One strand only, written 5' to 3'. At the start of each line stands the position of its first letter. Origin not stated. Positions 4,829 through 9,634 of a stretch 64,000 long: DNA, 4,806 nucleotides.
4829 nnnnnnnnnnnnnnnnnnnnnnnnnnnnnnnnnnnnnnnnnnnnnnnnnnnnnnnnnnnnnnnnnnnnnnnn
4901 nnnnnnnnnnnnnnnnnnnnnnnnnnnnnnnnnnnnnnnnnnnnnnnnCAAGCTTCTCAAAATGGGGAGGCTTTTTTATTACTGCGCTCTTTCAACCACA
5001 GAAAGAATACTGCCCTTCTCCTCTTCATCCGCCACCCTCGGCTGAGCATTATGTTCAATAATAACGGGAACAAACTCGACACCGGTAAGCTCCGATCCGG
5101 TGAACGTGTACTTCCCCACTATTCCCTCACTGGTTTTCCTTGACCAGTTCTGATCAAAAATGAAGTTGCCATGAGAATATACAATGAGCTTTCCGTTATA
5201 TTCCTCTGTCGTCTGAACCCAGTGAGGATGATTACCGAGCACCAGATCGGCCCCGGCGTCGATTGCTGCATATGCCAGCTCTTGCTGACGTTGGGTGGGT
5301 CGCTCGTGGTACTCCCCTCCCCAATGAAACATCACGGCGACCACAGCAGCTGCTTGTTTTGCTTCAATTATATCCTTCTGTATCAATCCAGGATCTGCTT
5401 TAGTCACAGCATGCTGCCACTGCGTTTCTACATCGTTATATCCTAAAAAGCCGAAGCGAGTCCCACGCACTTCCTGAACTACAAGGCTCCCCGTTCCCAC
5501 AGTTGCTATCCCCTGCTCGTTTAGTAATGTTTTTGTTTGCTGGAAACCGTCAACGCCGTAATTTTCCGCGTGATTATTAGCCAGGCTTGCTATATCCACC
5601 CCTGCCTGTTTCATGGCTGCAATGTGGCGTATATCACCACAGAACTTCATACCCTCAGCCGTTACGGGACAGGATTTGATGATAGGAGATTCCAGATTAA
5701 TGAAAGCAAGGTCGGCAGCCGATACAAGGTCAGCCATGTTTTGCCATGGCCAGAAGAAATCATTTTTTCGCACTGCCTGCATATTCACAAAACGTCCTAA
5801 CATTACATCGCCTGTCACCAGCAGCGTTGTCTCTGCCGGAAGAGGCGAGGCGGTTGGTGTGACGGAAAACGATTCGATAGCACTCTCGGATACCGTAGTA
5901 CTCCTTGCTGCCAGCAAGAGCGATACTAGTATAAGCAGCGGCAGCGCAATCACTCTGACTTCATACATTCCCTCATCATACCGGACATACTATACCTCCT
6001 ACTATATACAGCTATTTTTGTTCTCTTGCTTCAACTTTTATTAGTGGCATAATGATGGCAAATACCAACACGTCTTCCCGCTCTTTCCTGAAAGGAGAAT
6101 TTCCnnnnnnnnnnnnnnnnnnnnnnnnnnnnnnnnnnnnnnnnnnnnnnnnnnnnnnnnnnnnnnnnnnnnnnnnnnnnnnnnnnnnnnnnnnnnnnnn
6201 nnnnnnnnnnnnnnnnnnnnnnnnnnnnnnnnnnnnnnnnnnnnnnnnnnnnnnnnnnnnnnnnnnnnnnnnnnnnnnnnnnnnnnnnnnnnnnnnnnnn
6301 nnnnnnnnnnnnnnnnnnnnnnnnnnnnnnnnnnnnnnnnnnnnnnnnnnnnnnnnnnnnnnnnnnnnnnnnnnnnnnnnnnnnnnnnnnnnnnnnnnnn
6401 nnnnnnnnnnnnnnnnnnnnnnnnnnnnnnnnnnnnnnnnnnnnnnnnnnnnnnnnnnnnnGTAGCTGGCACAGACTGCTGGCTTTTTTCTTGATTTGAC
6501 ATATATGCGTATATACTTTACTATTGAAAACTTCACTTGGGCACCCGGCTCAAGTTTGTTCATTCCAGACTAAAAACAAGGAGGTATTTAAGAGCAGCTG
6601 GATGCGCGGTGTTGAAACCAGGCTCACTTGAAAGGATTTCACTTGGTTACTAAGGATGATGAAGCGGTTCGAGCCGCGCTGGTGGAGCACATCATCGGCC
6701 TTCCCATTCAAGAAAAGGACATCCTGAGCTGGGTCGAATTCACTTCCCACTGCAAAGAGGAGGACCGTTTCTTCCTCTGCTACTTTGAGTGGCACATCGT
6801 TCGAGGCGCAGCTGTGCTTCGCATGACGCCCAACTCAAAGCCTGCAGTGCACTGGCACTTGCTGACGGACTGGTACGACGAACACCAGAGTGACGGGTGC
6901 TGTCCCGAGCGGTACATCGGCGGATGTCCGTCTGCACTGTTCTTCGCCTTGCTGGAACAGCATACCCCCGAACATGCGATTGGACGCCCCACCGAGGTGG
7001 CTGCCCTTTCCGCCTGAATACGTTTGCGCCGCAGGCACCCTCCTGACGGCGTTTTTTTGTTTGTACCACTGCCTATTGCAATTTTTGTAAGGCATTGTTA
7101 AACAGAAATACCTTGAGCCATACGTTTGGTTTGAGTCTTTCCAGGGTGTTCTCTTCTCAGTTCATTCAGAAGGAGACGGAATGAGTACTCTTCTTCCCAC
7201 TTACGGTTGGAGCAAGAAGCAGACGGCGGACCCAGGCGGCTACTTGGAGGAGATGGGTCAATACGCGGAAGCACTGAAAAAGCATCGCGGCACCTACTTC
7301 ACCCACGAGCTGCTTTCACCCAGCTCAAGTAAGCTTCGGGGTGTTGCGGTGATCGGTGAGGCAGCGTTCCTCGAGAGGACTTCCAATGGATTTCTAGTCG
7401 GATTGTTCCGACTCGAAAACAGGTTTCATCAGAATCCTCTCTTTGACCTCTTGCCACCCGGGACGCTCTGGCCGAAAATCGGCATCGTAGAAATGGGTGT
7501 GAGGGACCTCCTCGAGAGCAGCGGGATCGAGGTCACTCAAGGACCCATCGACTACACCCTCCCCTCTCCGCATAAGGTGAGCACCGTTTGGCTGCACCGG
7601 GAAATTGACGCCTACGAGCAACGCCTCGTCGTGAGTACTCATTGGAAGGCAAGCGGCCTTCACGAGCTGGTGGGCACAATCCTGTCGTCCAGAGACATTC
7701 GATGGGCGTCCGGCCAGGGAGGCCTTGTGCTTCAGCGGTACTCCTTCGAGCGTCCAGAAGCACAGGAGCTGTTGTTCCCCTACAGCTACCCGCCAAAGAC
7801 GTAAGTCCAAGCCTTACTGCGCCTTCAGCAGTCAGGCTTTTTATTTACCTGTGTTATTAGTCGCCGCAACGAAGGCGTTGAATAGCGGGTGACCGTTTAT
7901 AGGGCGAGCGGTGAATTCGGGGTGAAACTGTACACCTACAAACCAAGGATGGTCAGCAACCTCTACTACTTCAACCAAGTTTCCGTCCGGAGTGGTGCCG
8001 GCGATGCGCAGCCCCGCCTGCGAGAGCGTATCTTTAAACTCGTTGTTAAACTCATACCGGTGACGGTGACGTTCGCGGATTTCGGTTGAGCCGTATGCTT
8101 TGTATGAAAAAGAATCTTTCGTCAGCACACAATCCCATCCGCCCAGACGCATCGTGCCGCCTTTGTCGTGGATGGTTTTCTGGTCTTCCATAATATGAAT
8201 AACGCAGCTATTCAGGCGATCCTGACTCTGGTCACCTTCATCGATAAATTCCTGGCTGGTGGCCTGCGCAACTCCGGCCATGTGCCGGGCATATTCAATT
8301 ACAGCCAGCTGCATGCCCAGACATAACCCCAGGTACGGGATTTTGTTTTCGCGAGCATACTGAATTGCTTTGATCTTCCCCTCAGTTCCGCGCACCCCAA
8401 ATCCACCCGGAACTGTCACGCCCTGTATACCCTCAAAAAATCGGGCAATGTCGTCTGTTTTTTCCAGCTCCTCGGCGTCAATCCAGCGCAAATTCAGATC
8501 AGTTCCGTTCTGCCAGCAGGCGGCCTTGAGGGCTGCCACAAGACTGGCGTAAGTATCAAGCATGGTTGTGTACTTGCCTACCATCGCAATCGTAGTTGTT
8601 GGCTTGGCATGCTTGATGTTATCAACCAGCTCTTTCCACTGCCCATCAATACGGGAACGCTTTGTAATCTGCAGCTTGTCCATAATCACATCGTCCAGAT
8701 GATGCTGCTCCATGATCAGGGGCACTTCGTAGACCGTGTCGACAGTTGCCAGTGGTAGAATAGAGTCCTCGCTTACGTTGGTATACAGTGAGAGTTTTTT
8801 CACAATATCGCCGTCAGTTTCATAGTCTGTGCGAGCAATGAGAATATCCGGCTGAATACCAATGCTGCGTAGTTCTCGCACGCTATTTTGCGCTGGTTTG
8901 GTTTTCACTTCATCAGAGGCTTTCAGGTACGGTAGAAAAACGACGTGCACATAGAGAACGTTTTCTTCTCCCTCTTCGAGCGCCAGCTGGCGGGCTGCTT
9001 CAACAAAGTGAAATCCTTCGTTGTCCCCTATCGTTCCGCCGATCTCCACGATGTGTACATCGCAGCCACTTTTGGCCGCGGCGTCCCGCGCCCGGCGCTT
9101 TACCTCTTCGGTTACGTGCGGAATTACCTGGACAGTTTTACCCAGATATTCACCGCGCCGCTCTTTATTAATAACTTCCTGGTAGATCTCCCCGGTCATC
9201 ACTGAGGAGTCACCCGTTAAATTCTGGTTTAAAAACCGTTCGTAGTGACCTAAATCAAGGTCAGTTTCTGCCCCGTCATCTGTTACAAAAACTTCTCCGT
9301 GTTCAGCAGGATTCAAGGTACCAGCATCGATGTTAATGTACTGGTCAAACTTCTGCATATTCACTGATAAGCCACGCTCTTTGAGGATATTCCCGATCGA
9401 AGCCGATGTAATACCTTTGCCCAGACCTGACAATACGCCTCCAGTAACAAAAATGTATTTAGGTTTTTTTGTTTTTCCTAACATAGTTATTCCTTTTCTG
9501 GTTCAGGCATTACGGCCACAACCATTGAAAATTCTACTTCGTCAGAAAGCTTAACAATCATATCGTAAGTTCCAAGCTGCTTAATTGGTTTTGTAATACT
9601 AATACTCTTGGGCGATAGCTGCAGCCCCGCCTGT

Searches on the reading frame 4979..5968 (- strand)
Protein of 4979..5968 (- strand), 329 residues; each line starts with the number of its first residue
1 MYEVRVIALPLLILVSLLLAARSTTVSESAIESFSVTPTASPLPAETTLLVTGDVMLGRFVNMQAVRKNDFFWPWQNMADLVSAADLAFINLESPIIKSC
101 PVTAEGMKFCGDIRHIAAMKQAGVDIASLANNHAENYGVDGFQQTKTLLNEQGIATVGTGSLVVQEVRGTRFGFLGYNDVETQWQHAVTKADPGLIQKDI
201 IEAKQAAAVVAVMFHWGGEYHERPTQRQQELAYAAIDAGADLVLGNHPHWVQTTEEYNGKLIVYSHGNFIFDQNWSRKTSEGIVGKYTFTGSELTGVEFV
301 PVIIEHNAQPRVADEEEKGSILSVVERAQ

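Call 7: search_protein_families(library=pfam, proteins=[window:4979-5968:-], max_evalue=1)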
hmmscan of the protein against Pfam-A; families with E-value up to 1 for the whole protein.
window:4979-5968:- (329 aa): 1 family
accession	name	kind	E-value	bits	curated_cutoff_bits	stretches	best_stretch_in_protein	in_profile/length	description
PF09587.15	PGA_cap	-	7.2e-62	209.6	27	1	48-273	1-255/255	Bacterial capsule synthesis protein PGA_cap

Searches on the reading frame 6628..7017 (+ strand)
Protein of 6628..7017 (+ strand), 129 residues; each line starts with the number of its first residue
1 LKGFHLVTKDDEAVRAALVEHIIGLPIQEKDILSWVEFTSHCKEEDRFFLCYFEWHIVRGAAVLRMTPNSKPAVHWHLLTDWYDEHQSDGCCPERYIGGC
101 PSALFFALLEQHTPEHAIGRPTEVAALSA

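Call 7: search_protein_families(library=pfam, proteins=[window:6628-7017:+], max_evalue=1)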
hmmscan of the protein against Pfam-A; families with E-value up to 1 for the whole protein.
window:6628-7017:+ (129 aa): 0 families

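Call 8: search_protein_families(library=phrogs, proteins=[window:6628-7017:+], max_evalue=1)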
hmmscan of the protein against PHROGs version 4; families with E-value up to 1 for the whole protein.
window:6628-7017:+ (129 aa): 1 family
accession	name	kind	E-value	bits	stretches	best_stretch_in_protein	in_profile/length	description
phrog_4825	-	unknown function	0.022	15.6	1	80-96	18-34/62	-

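Call 38: search_protein_representatives(alignment_id=A3)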
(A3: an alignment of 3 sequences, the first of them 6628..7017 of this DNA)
Query: 3 sequences, 129 profile positions. Proteins with E-value up to 0.001 (for the whole library): 4; up to 1e-10: 4; up to 1e-30: 3. The best 4 are listed.
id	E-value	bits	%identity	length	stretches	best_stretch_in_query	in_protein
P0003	1.9e-65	234.7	-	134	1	4-129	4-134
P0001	2.4e-64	231.2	-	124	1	7-129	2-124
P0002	3.2e-39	149.9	-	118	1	5-115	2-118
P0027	3.3e-11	59.3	-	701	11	20-60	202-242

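Call 47: find_related_loci(query=A3, collection=viral_contigs, flank=5000)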
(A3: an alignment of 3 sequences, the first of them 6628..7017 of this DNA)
Query A3 (129 aa) in viral_contigs; peptide patterns used: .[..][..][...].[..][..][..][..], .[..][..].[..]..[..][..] (x = any residue, [..] = any of these).
14 stretches matched a pattern, but none encodes a relative of the query by tblastn (E <= 1e-3).

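Call 51: predict_structure(alignment_id=A3)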
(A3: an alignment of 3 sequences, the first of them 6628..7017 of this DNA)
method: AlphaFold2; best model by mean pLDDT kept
length: 129 residues; sequences in the alignment: 3
mean_pLDDT: 68.4   pTM: 0.65
mean pLDDT of the five models: 68.4, 67.6, 66.6, 65.3, 63.9
residues with pLDDT >= 90: 0; 70-90: 79; 50-70: 27; < 50: 23
segments of 3 or more residues with pLDDT < 50: 1-7, 116-129
pLDDT, mean of each block of 10 residues (from residue 1): 41 71 60 82 85 78 83 80 57 79 80 56 34
secondary structure, 60 per line:
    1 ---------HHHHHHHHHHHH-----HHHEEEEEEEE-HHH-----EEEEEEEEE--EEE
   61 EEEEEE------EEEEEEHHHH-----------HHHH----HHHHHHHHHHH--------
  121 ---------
elements in order: H10-21 E30-37 E47-55 E58-66 E73-78 H79-82 H94-97 H102-112

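Call 62: search_protein_families(library=ncbifam, proteins=[window:6628-7017:+], max_evalue=1)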
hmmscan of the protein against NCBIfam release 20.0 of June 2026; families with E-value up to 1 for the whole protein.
window:6628-7017:+ (129 aa): 2 families
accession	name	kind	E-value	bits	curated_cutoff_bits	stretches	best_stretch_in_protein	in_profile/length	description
NF006811.0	PRK09333.1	equivalog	0.19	11.2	156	1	34-101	30-95/150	30S ribosomal protein S19e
NF003499.0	PRK05170.1-2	equivalog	0.84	9.7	235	0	5-39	114-146/150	YcgN family cysteine cluster protein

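Call 63: search_protein_families(library=padloc, proteins=[window:6628-7017:+], max_evalue=1)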
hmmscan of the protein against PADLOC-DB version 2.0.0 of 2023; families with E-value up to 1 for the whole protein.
window:6628-7017:+ (129 aa): 0 families

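Call 71: search_dna_similar(query=window:6628-7017:+, collection=phages, mode=protein, max_evalue=0.1, max_rows=5)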
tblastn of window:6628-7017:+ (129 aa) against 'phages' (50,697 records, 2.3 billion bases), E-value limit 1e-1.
No match.

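Call 101: search_solved_structures(query=A3, max_evalue=10)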
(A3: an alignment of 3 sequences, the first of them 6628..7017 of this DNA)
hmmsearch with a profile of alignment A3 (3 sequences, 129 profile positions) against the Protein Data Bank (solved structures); distinct sequences matched with E-value up to 10: 0.

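Call 104: fold_search(model_id=the predicted structure, library=viral)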
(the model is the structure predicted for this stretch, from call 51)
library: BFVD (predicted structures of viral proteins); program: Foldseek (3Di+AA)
matches with E <= 10: 886; with E <= 0.001: 0
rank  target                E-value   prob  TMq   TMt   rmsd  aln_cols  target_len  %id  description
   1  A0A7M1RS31            1.3e-01  0.23  0.28  0.10  11.5       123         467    9  Uncharacterized protein [uncultured phage cr4_1]
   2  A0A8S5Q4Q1            1.6e-01  0.30  0.26  0.40   7.8        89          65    6  Uncharacterized protein [Podoviridae sp. ctza028]
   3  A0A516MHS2            1.6e-01  0.15  0.26  0.30  16.7       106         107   17  (no name in the UniProt tables at hand)
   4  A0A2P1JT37            1.8e-01  0.57  0.31  0.21   7.0        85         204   18  Uncharacterized protein [Streptomyces phage Nesbitt]
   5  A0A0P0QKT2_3          2.1e-01  0.51  0.28  0.03  11.6        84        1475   14  (no name in the UniProt tables at hand)
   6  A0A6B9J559            2.1e-01  0.11  0.23  0.12  14.2       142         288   15  (no name in the UniProt tables at hand)
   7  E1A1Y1                2.2e-01  0.54  0.29  0.22  10.0        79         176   13  Uncharacterized protein [Aeromonas phage phiAS5]
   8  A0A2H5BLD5            2.2e-01  0.35  0.27  0.12  14.9        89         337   11  Uncharacterized protein [Streptomyces phage AbbeyMikolon]
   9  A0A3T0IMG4            2.4e-01  0.25  0.28  0.36  18.0        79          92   11  (no name in the UniProt tables at hand)
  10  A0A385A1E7            2.7e-01  0.33  0.26  0.09   6.8        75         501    4  (no name in the UniProt tables at hand)
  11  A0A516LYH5            2.7e-01  0.28  0.28  0.41  14.5        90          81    9  (no name in the UniProt tables at hand)
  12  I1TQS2                2.7e-01  0.25  0.32  0.16  13.0       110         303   13  (no name in the UniProt tables at hand)
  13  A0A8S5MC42            2.9e-01  0.33  0.29  0.43   8.1        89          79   10  Uncharacterized protein [Podoviridae sp. ct53O25]
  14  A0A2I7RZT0            3.0e-01  0.85  0.36  0.58   2.7        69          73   10  (no name in the UniProt tables at hand)
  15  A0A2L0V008            3.0e-01  0.54  0.33  0.10   6.2        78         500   12  Uncharacterized protein [Agrobacterium phage Atu_ph07]
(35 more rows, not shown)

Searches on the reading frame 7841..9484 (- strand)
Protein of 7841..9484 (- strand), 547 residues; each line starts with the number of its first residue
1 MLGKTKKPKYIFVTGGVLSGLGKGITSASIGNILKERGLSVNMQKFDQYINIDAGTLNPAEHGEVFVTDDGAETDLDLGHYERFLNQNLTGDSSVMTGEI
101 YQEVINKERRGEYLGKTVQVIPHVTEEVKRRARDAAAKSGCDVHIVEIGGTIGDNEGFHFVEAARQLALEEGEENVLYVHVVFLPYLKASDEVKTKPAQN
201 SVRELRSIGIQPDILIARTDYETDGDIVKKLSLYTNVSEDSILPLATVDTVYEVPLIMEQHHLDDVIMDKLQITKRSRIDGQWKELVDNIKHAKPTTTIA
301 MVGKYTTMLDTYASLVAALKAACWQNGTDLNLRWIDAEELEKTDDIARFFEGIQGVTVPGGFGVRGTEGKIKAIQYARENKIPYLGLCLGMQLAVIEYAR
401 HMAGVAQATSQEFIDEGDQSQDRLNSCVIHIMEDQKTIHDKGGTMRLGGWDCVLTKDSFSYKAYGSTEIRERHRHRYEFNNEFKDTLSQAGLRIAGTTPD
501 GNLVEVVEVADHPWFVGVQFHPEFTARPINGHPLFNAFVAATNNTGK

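Call 10: find_encoding_contigs(protein=window:7841-9484:-, flank=10000, max_places=6)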
Protein window:7841-9484:- (547 aa): 1 contig read that carries it; 1 place shown.
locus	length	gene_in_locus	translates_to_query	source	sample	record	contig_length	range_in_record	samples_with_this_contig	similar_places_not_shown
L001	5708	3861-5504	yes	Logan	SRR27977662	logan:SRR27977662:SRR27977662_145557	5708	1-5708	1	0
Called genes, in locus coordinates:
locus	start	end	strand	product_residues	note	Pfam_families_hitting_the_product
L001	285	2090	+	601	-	PF01336:tRNA_anti-codon, PF00152:tRNA-synt_2, PF02938:GAD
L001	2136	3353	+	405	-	PF22694:CtpB_N-like (weak), PF00595:PDZ (weak), PF04495:GRASP55_65 (weak), PF13180:PDZ_2, PF17820:PDZ_6, PF03572:Peptidase_S41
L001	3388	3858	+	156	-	PF01281:Ribosomal_L9_N, PF03948:Ribosomal_L9_C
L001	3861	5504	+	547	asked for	PF06418:CTP_synth_N, PF00117:GATase, PF07722:Peptidase_C26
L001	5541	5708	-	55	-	?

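Call 16: find_related_loci(query=window:7841-9484:-, collection=genome_contigs, flank=10000)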
Query window:7841-9484:- (547 aa) in genome_contigs; peptide patterns used: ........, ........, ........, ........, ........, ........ (x = any residue, [..] = any of these).
398 stretches matched a pattern; 377 encode a relative of the query (tblastn E <= 1e-3); the best 80 are kept; 80 distinct loci.
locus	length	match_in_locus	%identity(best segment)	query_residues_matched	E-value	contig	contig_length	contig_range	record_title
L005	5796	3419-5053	90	1-545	0e+0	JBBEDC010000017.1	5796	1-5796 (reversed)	MAG: Candidatus Andersenbacteria bacterium isolate LejiaF_48_14 Lejia_F_17740_length_5796_cov_8, whole genome shotgun se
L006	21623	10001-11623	76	2-542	0e+0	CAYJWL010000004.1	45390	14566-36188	MAG TPA_asm: uncultured Candidatus Saccharibacteria bacterium isolate ERP125453_co1_506 genome assembly, contig: NODE_58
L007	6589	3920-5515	77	4-541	0e+0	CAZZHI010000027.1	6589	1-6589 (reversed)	MAG TPA_asm: uncultured Candidatus Saccharibacteria bacterium isolate SRP286056_co1_201 genome assembly, contig: NODE_16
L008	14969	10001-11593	75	5-541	0e+0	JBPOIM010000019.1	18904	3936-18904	MAG: Candidatus Anderseniibacteriota bacterium isolate MAG_1567 c_000000551404, whole genome shotgun sequence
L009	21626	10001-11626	75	1-542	0e+0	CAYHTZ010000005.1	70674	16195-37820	MAG TPA_asm: uncultured Candidatus Saccharibacteria bacterium isolate ERP119705_co17_339 genome assembly, contig: NODE_2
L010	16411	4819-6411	75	6-542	0e+0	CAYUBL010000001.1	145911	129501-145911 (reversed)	MAG TPA_asm: uncultured Candidatus Saccharibacteria bacterium isolate SRP170004_co1_552 genome assembly, contig: NODE_10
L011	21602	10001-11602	75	6-541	0e+0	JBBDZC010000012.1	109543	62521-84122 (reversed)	MAG: Candidatus Andersenbacteria bacterium isolate LejiaD_51_235 Lejia_D_371_length_109543_cov_146, whole genome shotgun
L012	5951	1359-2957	73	9-542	0e+0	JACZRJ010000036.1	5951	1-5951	MAG: Patescibacteria group bacterium isolate B100T3L11 B100T3L11_NODE18660, whole genome shotgun sequence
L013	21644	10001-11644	72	6-547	0e+0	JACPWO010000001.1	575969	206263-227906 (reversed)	MAG: Candidatus Andersenbacteria bacterium isolate NC_groundwater_813_Pr1_B-0.1um_46_36 Montesol18_Bp1_scaffold_227540,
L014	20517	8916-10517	73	7-541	0e+0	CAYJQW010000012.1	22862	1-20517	MAG TPA_asm: uncultured Candidatus Saccharibacteria bacterium isolate ERP125453_co1_258 genome assembly, contig: NODE_20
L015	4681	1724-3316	73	10-546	0e+0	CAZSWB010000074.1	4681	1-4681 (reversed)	MAG TPA_asm: uncultured Candidatus Saccharibacteria bacterium isolate SRP319275_co1_141 genome assembly, contig: NODE_27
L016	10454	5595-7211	73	6-543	0e+0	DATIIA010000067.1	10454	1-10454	MAG TPA_asm: Candidatus Andersenbacteria bacterium isolate SMAG_U15652 k141_380557, whole genome shotgun sequence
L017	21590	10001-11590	74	6-541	0e+0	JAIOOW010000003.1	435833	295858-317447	MAG: Candidatus Andersenbacteria bacterium isolate LakeFargette_0920_ALND_MAG_45_23 LacPavin_0920_ALND_scaffold_352731,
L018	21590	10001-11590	72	6-541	0e+0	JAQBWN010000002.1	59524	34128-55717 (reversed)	MAG: bacterium isolate casp150-mb.232 NODE_1266_length_59524_cov_0.080993, whole genome shotgun sequence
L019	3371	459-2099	71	6-541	0e+0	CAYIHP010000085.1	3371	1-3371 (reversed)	MAG TPA_asm: uncultured Candidatus Saccharibacteria bacterium isolate ERP119705_co21_154 genome assembly, contig: NODE_4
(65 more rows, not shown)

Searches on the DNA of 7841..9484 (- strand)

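Call 83: search_rna_families(sources=[L007, L016, L008, L010], threshold=evalue, max_evalue=1)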
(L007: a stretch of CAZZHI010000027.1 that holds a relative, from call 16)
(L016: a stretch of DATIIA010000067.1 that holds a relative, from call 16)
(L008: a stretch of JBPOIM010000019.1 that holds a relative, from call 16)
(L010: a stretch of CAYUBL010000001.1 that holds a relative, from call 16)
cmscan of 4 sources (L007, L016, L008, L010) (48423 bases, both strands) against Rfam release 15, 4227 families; matches with E-value up to 1: 5.
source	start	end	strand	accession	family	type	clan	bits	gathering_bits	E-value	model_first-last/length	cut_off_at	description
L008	5190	5261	-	RF00005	tRNA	Gene; tRNA;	CL00001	70.7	29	1.5e-13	1-71/71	no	tRNA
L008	5076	5176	+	RF00195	RsmY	Gene; sRNA;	CL00106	28.6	57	0.0037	1-121/121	no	RsmY RNA family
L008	5189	5261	+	RF04354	Plastid-ycf2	Cis-reg;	-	27.8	65.7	0.11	1-75/75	no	Plastid-ycf2 5UTR RNA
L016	4838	4952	-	RF02800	Rp_sR47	Gene; sRNA;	-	26.3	60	0.0066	40-157/316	no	Rickettsia sRNA47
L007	3168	3279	-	RF02800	Rp_sR47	Gene; sRNA;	-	19.8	60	0.53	40-157/316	no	Rickettsia sRNA47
